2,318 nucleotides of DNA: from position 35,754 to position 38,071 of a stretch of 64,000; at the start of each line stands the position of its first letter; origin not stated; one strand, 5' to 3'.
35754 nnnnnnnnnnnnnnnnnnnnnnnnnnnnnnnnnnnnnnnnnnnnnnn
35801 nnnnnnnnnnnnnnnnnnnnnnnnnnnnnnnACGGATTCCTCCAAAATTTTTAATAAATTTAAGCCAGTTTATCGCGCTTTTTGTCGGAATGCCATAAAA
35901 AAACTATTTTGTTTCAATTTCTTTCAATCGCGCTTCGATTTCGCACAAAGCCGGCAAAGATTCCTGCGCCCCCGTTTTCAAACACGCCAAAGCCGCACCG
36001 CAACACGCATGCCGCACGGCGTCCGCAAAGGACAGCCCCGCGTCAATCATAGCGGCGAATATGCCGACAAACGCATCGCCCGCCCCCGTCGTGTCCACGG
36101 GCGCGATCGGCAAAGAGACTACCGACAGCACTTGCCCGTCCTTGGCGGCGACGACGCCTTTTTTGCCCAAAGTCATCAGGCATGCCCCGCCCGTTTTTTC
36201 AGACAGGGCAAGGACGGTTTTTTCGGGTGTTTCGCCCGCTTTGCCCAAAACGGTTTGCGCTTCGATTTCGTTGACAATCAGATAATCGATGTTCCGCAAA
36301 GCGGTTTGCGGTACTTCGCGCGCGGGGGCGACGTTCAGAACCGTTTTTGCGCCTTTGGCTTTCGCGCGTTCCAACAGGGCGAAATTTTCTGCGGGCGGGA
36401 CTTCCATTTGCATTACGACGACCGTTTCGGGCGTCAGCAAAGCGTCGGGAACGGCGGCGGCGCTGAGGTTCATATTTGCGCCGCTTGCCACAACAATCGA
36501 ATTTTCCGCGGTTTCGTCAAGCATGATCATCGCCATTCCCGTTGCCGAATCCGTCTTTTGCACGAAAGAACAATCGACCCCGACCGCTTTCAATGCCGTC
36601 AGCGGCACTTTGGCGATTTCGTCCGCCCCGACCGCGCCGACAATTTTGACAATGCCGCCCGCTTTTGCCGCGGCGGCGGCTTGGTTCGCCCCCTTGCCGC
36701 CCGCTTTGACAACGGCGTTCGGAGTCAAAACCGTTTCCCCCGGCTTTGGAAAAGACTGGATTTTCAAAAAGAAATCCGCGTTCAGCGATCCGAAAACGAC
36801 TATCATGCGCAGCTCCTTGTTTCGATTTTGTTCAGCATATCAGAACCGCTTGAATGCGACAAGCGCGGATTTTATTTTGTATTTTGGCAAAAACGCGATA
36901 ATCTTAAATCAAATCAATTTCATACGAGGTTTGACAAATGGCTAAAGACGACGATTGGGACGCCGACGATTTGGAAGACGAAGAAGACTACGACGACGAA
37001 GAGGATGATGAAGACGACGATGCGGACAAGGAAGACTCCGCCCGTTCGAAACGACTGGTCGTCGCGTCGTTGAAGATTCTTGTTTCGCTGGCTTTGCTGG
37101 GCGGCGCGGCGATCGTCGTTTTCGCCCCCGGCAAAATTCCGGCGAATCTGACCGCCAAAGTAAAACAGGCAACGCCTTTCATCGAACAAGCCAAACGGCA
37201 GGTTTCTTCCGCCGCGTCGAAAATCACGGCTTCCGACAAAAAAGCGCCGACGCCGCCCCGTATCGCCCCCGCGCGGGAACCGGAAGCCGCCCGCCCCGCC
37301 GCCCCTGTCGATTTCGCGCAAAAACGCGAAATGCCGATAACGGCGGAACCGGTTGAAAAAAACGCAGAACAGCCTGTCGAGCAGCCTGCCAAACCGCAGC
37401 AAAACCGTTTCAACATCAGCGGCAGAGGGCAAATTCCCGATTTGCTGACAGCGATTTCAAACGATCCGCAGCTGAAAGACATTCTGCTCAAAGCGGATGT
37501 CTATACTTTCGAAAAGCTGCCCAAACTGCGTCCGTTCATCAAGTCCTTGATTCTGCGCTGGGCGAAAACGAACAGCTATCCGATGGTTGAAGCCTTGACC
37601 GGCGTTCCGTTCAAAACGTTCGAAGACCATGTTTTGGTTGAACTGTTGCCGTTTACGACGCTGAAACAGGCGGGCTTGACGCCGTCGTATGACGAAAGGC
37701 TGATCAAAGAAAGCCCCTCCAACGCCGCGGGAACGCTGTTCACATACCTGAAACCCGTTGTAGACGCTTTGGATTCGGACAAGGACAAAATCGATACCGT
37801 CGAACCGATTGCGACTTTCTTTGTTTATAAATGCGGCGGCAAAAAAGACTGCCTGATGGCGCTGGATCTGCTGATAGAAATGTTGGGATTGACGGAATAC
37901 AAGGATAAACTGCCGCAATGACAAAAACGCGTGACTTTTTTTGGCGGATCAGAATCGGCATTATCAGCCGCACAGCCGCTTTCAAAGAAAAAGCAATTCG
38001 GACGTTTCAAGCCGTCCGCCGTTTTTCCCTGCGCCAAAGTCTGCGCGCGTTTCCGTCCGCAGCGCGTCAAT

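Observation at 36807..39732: Translationally coupled pair: hyper-acidic single-pass membrane protein and a 604-aa polytopic (GT-C-like?) membrane protein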

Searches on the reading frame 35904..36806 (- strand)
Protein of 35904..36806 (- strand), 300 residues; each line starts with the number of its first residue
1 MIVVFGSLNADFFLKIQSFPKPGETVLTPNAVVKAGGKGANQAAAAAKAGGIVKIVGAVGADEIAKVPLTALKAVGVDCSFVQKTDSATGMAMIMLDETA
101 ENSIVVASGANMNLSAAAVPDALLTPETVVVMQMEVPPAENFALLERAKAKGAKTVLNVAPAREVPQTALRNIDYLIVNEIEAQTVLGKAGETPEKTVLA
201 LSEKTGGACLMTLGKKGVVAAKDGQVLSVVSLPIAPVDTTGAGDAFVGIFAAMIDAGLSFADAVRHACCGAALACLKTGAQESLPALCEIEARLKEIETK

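Call 25: search_protein_families(library=pfam, proteins=[window:35904-36806:-], max_evalue=0.001)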
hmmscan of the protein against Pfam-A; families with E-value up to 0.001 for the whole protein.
window:35904-36806:- (300 aa): 1 family
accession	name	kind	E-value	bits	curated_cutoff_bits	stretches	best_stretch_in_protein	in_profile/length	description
PF00294.29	PfkB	-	5.8e-52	177.3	25.8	1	2-286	4-301/302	pfkB family carbohydrate kinase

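Call 71: search_protein_families(library=ncbifam, proteins=[window:35904-36806:-], max_evalue=0.01)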
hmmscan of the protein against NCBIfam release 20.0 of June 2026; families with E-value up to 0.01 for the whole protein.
window:35904-36806:- (300 aa): 21 families
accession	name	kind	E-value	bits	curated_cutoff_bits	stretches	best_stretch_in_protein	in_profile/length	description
TIGR02152.1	D_ribokin_bact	equivalog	3.9e-75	252.9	299.65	1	2-291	1-297/298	ribokinase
NF008353.0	PRK11142.1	equivalog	1.4e-61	208.6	341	1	2-296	5-305/307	ribokinase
NF041134.1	R1P_kin_Thcocales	equivalog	3e-27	95.8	500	1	2-297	3-285/291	ADP-dependent ribose-1-phosphate kinase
NF053626.1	RibKinHalex1628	equivalog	7.4e-26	91.3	330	1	2-293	4-290/293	ATP-dependent ribose-1-phosphate kinase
NF040938.1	KDG_KDGal_kin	equivalog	3.1e-19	69.2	400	1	162-296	172-305/305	bifunctional 2-dehydro-3-deoxygluconokinase/2-dehydro-3-deoxygalactonokinase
TIGR04382.1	myo_inos_iolC_N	equivalog_domain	1.1e-18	67.6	300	1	36-292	34-307/309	5-dehydro-2-deoxygluconokinase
TIGR03168.1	1-PFK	subfamily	2.3e-17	62.9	216.4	1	11-283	11-290/305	hexose kinase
NF006957.1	PRK09434.1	equivalog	3.1e-16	59.8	450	2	167-286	174-298/302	fructokinase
TIGR03828.1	pfkB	equivalog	5.2e-16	58.6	292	1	11-282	11-289/305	1-phosphofructokinase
NF041332.1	KDG_KDGal_kin_Halo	equivalog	4.9e-14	52.5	440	1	160-274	177-291/320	bifunctional 2-dehydro-3-deoxygluconokinase/2-dehydro-3-deoxygalactonokinase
TIGR02198.1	rfaE_dom_I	equivalog_domain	4.9e-13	48.9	345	1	169-282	187-304/315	D-glycero-beta-D-manno-heptose-7-phosphate kinase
NF007321.0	PRK09813.1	equivalog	1.4e-12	47.7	247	1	35-272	23-252/261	fructoselysine 6-kinase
NF049991.1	TagKinase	equivalog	2.3e-11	43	420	1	45-296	50-317/321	tagatose kinase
NF041320.1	pfkB_Halo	equivalog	6.6e-11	42.2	400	1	11-297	12-297/302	1-phosphofructokinase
NF041164.1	NucKinThplmales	equivalog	7.5e-10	38.5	450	1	3-264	5-261/295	nucleoside kinase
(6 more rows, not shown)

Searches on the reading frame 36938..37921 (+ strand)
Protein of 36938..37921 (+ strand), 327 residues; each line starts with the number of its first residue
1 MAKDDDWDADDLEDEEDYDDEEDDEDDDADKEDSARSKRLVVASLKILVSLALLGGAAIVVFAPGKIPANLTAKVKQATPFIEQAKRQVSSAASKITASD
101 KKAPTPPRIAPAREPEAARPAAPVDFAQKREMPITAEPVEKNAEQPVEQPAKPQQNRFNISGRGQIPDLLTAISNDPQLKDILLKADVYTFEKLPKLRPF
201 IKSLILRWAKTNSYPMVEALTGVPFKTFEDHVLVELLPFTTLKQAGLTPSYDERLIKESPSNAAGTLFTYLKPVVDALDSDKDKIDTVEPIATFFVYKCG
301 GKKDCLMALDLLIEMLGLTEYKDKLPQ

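Call 3: search_protein_families(library=pfam, proteins=[window:36938-37921:+], max_evalue=1)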
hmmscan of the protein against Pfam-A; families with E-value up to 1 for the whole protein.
window:36938-37921:+ (327 aa): 2 families
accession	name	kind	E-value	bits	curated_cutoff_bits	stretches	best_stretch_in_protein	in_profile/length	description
PF04931.18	DNA_pol_phi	-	0.034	12.7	27.6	1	5-33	651-679/765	DNA polymerase phi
PF14812.11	PBP1_TM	-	0.18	12.5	27.8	1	10-37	33-58/85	Transmembrane domain of transglycosylase PBP1 at N-terminal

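Call 4: search_protein_families(library=ncbifam, proteins=[window:36938-37921:+], max_evalue=1)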
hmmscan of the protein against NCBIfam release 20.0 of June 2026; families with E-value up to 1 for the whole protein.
window:36938-37921:+ (327 aa): 5 families
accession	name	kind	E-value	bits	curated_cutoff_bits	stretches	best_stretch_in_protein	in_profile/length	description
NF033761.1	gliding_GltJ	equivalog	0.025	13.7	450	1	34-156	364-487/671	adventurous gliding motility protein GltJ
NF009040.0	PRK12373.1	equivalog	0.034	13.8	514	1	74-194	234-350/400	NADH-quinone oxidoreductase subunit E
NF007061.0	PRK09506.1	equivalog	0.047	11.4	1120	1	8-62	30-81/825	bifunctional glycosyl transferase/transpeptidase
NF040598.1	Ala_zip_lipo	subfamily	0.085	13.4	43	1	49-125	10-81/90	Lpp/OprI family alanine-zipper lipoprotein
NF033483.0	PknB_PASTA_kin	equivalog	0.17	10.9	450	1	14-97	306-390/563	Stk1 family PASTA domain-containing Ser/Thr kinase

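Call 7: find_homologous_proteins(query=window:36938-37921:+, max_evalue=0.001)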
Query window:36938-37921:+ (327 aa): 10 proteins with E <= 0.001 among 4216 candidates.
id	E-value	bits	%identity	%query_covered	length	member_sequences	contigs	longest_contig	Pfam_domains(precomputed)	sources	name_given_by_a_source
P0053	9.3e-208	707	99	100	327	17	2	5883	-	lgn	-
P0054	7.6e-110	386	54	99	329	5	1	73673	-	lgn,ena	-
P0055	9.6e-108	379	54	99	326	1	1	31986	-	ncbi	-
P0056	1.3e-107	378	56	94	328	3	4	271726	-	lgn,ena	-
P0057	1.2e-106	375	55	90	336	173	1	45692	-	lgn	-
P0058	1.0e-105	372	57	93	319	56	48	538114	-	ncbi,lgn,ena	-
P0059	5.8e-105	370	55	94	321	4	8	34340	-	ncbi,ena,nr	ncbi:MAG TPA: hypothetical protein DD624_03740 [Alphaproteobacteria bacterium]|nr:hypothetical prote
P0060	5.2e-104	367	54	90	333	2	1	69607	-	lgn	-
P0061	1.3e-102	362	54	94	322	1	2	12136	-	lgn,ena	-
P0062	6.9e-101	356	54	91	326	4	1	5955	-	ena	-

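Call 29: find_homologous_proteins(query=A3, max_evalue=0.001)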
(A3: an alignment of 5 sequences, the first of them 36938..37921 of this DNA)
Query A3 (5 sequences) (327 aa, profile of the alignment): 19 proteins with E <= 0.001 among 8000 candidates.
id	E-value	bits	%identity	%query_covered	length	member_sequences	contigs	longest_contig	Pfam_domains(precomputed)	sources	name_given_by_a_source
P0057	7.7e-140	484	55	90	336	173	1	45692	-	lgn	-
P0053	2.0e-139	483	99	100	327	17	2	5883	-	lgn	-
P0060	9.4e-134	464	54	90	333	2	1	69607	-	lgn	-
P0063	4.3e-133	462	20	48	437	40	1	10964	-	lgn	-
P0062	9.9e-131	454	54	91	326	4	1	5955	-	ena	-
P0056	3.9e-123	429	56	94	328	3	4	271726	-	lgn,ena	-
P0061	2.2e-118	414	54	94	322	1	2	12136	-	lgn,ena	-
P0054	1.4e-116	408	54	99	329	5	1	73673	-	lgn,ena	-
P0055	3.8e-115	403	54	99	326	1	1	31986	-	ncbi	-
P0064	2.2e-108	381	21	49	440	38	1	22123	-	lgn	-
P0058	4.4e-102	360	57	93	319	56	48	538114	-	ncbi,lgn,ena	-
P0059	1.3e-100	355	55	94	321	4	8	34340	-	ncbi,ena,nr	ncbi:MAG TPA: hypothetical protein DD624_03740 [Alphaproteobacteria bacterium]|nr:hypothetical prote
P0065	3.9e-90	321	23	52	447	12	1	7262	-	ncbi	-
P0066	1.5e-84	303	23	52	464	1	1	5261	-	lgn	-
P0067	4.9e-60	222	38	51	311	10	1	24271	-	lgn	-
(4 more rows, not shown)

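Call 43: predict_structure(alignment_id=A5)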
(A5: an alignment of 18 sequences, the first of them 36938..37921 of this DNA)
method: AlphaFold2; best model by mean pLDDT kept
length: 327 residues; sequences in the alignment: 18
mean_pLDDT: 66.6   pTM: 0.50
mean pLDDT of the five models: 66.6, 66.3, 65.3, 64.4, 61.0
residues with pLDDT >= 90: 91; 70-90: 65; 50-70: 65; < 50: 106
segments of 3 or more residues with pLDDT < 50: 1-39, 95-156, 251-254
pLDDT, mean of each block of 10 residues (from residue 1): 44 39 41 48 57 61 57 57 56 47 33 35 35 33 35 53 91 90 83 91 95 96 95 88 73 55 87 94 92 87 86 91 75
secondary structure, 60 per line:
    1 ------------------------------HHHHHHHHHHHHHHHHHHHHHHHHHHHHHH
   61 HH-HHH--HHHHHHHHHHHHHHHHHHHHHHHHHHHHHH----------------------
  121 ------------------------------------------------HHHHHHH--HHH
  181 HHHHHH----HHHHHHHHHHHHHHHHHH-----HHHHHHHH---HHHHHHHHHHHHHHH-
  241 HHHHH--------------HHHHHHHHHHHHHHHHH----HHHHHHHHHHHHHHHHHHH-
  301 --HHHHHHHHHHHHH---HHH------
elements in order: H31-62 H69-98 H169-175 H178-186 H191-208 H214-221 H225-239 H241-245 H260-276 H281-299 H303-315

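Call 48: search_solved_structures(query=A5, max_evalue=10, show_alignments=0)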
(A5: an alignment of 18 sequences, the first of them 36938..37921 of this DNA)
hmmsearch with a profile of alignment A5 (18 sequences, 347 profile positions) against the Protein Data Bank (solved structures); distinct sequences matched with E-value up to 10: 3.
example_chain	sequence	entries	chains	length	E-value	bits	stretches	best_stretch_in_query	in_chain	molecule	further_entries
4v8p_AE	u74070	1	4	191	0.068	15.8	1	39-157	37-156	RPL6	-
8h8d_A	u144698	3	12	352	0.69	12.5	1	16-74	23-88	Proton-activated chloride channel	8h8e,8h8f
2ecc_A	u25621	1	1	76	1.5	11.4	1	204-236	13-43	Homeobox and leucine zipper protein Homez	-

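Call 55: search_protein_representatives(alignment_id=A5)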
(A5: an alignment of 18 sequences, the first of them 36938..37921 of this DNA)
Query: 18 sequences, 347 profile positions. Proteins with E-value up to 0.001 (for the whole library): 31; up to 1e-10: 20; up to 1e-30: 16. The best 31 are listed.
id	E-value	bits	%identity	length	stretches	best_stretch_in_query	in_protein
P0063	1.8e-124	432.1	-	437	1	1-346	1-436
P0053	1.3e-122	426.1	-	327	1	8-339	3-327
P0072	2.9e-86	306.5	-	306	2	159-346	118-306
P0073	2.0e-84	300.4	-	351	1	1-346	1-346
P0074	1.3e-83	297.8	-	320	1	4-346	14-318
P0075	2.6e-78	280.3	-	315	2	127-346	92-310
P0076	3.5e-76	273.4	-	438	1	1-346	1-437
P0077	5.7e-76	272.7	-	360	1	5-344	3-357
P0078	2.5e-74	267.3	-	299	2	158-346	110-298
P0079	1.9e-70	254.5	-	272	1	65-346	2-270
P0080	2.3e-70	254.2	-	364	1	2-338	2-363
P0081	2.7e-63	231.0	-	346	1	5-337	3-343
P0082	5.8e-62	226.6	-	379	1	8-339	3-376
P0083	2.0e-61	224.8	-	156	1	196-346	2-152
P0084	1.1e-54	202.7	-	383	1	1-346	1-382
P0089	2.0e-15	73.6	-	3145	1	171-305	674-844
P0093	1.1e-05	41.6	-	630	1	167-258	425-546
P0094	3.7e-05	39.8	-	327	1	172-280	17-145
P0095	3.9e-05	39.7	-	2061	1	116-240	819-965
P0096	4.8e-05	39.4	-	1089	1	171-257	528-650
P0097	1.0e-04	38.4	-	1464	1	171-249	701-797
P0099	6.5e-04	35.7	-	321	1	166-263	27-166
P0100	7.4e-04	35.5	-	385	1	169-226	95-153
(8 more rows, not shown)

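Call 57: search_protein_families(library=pfam, proteins=[P0089, P0093, P0095, P0096, P0097, P0094, P0099, P0100], max_evalue=0.001)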
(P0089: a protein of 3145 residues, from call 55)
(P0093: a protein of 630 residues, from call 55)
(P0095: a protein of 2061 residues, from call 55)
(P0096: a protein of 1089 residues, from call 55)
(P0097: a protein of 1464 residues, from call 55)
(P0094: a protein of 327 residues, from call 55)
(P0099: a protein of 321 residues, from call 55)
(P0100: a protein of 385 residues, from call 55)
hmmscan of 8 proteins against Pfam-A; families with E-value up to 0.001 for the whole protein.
P0089 (3145 aa): 4 families
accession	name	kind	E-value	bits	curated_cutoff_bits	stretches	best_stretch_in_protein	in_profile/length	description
PF00353.25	HemolysinCabind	-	1.8e-238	769.5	23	46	1250-1285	1-36/36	RTX calcium-binding nonapeptide repeat (4 copies)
PF06594.17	HCBP_related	-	1.2e-22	80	21.4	1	3065-3094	1-31/42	Haemolysin-type calcium binding protein related domain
PF22783.1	BapA_N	-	1.3e-18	67.3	27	0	1516-1545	33-63/123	BapA, prefix-like domain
PF20579.4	LapA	-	3.9e-07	30.8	27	0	1008-1037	29-58/99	LapA domain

P0093 (630 aa): 0 families

P0095 (2061 aa): 2 families
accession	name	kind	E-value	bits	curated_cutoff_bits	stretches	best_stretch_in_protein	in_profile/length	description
PF00353.25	HemolysinCabind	-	1.5e-77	255.4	23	13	1156-1191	1-36/36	RTX calcium-binding nonapeptide repeat (4 copies)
PF01476.26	LysM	-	1.1e-06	28.9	20.9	1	81-125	1-42/43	LysM domain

P0096 (1089 aa): 1 family
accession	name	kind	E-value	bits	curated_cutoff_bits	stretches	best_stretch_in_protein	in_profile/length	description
PF00353.25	HemolysinCabind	-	7.1e-22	77.5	23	4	959-994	1-36/36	RTX calcium-binding nonapeptide repeat (4 copies)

P0097 (1464 aa): 2 families
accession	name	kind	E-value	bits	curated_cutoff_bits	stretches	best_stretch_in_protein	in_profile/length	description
PF00353.25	HemolysinCabind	-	8.9e-54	179.4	23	8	1352-1386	1-35/36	RTX calcium-binding nonapeptide repeat (4 copies)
PF01476.26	LysM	-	4.9e-16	58.8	20.9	2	306-331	1-26/43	LysM domain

P0094 (327 aa): 0 families

P0099 (321 aa): 0 families

P0100 (385 aa): 0 families

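Call 71: search_protein_families(library=ncbifam, proteins=[P0094, P0099, P0100, P0093, P0096], max_evalue=0.01)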
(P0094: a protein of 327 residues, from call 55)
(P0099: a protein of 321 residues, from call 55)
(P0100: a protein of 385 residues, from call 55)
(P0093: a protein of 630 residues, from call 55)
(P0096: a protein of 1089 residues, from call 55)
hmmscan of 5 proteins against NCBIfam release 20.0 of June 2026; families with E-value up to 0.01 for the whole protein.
P0094 (327 aa): 0 families

P0099 (321 aa): 0 families

P0100 (385 aa): 3 families
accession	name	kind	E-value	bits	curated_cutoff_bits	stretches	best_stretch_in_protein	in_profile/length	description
NF046115.1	Ca_rpt_SMc04171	equivalog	0.00018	20.8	625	1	305-383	397-477/574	SMc04171 family calcium-binding repeat protein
NF000110.2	AAC_6p_If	exception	0.00037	20.7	300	1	67-133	53-118/144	aminoglycoside N-acetyltransferase AAC(6')-If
NF033943.0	RTX_toxin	subfamily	0.0021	16.3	1000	1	323-383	688-750/930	RTX family hemolysin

P0093 (630 aa): 0 families

P0096 (1089 aa): 7 families
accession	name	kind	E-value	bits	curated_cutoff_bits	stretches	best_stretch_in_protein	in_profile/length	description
NF033943.0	RTX_toxin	subfamily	2.1e-24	85.8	1000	1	904-1048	690-835/930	RTX family hemolysin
NF033203.1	entero_EhxA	exception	3.7e-15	55.2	2000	1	903-1043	722-862/997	enterohemolysin EhxA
NF046115.1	Ca_rpt_SMc04171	equivalog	1e-13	51.3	625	2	900-975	413-488/574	SMc04171 family calcium-binding repeat protein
NF050046.1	PueAB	exception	1.6e-11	43.3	670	2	969-1077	501-604/616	polyurethane esterase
NF035945.1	Zn_serralysin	subfamily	1.8e-11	43.9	500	2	968-1017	323-372/462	serralysin family metalloprotease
NF053766.1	ZapA_metallo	exception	3.3e-08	33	940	1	957-1016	332-391/483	ZapA family metalloprotease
NF052454.1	BtaGlycanEglC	equivalog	3.7e-07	29.4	700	1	982-1038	109-164/459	endo-1,3-1,4-beta-glycanase EglC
